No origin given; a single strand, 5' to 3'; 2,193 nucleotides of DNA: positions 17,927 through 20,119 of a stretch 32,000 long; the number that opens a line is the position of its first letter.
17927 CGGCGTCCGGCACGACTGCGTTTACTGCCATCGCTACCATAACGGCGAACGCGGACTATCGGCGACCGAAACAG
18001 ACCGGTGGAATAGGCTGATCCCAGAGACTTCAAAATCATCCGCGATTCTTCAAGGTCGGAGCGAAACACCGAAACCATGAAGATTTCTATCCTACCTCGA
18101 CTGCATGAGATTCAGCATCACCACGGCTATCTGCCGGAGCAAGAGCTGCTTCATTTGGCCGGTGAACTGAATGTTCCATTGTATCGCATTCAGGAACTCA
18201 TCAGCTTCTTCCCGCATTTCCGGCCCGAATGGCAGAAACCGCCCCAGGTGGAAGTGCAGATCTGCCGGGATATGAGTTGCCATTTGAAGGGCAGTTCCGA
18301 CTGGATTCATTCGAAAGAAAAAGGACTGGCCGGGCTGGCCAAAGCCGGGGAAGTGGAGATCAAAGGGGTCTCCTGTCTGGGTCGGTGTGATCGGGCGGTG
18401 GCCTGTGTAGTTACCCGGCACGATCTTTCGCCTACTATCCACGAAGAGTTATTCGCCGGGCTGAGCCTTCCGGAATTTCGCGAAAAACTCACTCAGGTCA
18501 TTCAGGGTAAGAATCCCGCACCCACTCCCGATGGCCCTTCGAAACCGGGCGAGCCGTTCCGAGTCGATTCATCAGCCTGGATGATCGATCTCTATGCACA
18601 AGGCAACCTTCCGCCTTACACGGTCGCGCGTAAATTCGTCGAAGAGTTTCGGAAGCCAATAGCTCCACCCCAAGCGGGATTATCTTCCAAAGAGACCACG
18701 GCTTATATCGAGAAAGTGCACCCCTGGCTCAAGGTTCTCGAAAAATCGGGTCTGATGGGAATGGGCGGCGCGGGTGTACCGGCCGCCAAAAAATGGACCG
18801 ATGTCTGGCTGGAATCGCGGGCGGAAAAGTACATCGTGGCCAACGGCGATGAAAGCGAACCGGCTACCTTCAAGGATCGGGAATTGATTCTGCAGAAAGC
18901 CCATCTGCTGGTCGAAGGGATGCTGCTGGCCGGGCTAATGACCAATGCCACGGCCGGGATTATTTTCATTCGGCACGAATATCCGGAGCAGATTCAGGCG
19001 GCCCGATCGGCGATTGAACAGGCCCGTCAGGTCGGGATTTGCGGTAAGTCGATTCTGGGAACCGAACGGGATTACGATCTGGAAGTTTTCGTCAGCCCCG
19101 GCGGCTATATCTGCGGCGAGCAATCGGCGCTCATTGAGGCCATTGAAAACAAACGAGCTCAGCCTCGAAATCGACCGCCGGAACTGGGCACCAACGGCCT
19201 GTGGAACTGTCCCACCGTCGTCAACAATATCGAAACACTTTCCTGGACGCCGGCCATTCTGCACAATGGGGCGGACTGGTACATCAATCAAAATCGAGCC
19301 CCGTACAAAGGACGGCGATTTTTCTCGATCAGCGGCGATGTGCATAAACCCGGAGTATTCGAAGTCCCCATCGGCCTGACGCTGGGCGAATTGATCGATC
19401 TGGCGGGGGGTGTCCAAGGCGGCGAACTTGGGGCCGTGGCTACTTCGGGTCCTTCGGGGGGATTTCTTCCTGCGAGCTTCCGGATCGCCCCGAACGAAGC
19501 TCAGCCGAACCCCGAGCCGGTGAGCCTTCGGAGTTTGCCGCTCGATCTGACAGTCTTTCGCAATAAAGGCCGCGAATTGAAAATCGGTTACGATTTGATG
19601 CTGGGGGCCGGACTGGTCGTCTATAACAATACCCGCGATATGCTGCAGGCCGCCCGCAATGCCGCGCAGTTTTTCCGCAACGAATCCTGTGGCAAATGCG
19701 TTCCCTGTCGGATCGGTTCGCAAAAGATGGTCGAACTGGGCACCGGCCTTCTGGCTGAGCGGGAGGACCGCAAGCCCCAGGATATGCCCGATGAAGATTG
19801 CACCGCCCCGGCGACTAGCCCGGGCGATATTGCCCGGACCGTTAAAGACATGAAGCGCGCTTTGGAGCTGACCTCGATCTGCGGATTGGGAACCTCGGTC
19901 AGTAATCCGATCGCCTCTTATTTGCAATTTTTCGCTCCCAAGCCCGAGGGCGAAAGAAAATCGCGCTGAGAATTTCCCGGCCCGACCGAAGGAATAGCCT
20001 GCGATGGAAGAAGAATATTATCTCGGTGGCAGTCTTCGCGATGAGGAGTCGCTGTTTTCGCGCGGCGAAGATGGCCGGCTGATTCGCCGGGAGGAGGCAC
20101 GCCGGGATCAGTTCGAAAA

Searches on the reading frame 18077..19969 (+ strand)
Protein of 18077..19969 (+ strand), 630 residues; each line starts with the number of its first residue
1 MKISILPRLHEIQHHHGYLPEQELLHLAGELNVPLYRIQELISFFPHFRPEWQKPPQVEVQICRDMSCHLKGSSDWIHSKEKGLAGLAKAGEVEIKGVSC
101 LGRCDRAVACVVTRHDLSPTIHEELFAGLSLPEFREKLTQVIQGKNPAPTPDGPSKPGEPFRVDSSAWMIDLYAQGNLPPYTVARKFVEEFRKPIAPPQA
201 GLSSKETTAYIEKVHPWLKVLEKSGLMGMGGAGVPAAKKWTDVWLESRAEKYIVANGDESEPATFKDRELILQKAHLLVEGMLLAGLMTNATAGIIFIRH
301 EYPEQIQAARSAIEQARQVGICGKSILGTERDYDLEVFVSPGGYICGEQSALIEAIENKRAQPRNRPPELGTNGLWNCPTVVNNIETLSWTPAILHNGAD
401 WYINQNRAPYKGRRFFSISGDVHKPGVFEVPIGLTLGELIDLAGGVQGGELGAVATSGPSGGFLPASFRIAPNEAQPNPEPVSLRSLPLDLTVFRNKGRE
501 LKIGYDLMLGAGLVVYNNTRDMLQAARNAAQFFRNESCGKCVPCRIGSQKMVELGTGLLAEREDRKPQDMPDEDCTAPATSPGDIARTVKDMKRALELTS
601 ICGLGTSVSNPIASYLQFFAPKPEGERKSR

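Call 5: search_protein_families(library=pfam, proteins=[window:18077-19969:+], max_evalue=0.001)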
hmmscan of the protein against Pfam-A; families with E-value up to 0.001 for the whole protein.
window:18077-19969:+ (630 aa): 5 families
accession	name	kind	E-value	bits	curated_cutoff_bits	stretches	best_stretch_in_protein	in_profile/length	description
PF01512.22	Complex1_51K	-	5.1e-39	134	31.2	1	222-389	2-146/150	Nuo51 FMN-binding domain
PF01257.25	2Fe-2S_thioredx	-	1.1e-17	64.6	24.8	1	4-114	14-126/145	Thioredoxin-like [2Fe-2S] ferredoxin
PF10589.14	NADH_4Fe-4S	-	2.9e-17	62.7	23.5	1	525-621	2-80/85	NADH-ubiquinone oxidoreductase-F iron-sulfur binding region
PF10531.15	SLBB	-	6.7e-09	35.9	27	1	416-446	2-32/55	SLBB domain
PF22461.2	SLBB_2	-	1.8e-05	25.2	27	1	416-449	3-39/79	SLBB domain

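Call 40: search_protein_families(library=ncbifam, proteins=[window:18077-19969:+], max_evalue=0.01)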
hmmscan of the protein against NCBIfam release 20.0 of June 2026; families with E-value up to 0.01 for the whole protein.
window:18077-19969:+ (630 aa): 14 families
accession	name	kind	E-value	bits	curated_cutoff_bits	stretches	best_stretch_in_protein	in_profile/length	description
TIGR01959.1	nuoF_fam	equivalog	4.1e-89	298.8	558.65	2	219-466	40-289/410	NADH-quinone oxidoreductase subunit NuoF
NF010120.0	PRK13596.1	equivalog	4.7e-73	246.2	389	1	206-563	31-371/433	NADH-quinone oxidoreductase subunit NuoF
NF008436.0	PRK11278.1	equivalog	1.8e-69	234.8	749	2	220-464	54-303/448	NADH-quinone oxidoreductase subunit NuoF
TIGR04481.1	PR_assoc_PrdC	equivalog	3.3e-17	62.4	490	1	210-462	69-286/425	proline reductase-associated electron transfer protein PrdC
TIGR01958.1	nuoE_fam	subfamily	2.2e-15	57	142.4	1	4-117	17-132/148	NADH-quinone oxidoreductase subunit NuoE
NF004638.0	PRK05988.1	equivalog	1.2e-12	48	198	1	4-112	27-137/159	formate dehydrogenase subunit gamma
NF003454.1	PRK05035.1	equivalog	1e-11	44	345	1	217-463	126-336/556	electron transport complex subunit RsxC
NF005722.0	PRK07539.1-2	equivalog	1.2e-11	45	141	1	4-115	26-139/157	NADH-quinone oxidoreductase subunit NuoE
NF005725.0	PRK07539.1-5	equivalog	1.1e-10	41.5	220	1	4-112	40-151/174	NADH-quinone oxidoreductase subunit NuoE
TIGR01945.1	rnfC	subfamily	6e-10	38.2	245.95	1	218-462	125-332/435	RnfABCDGE type electron transport complex subunit C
NF005747.0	PRK07571.1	equivalog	8.2e-10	38.6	224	1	8-112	42-148/173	bidirectional hydrogenase complex protein HoxE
NF005724.0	PRK07539.1-4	equivalog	7.2e-08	32.5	280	1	5-115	42-155/240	NADH-quinone oxidoreductase subunit NuoE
NF009040.0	PRK12373.1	equivalog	0.0001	22.1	514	1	4-113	38-150/400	NADH-quinone oxidoreductase subunit E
NF005723.0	PRK07539.1-3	equivalog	0.00043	20.2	226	1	5-124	26-147/158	NADH-quinone oxidoreductase subunit NuoE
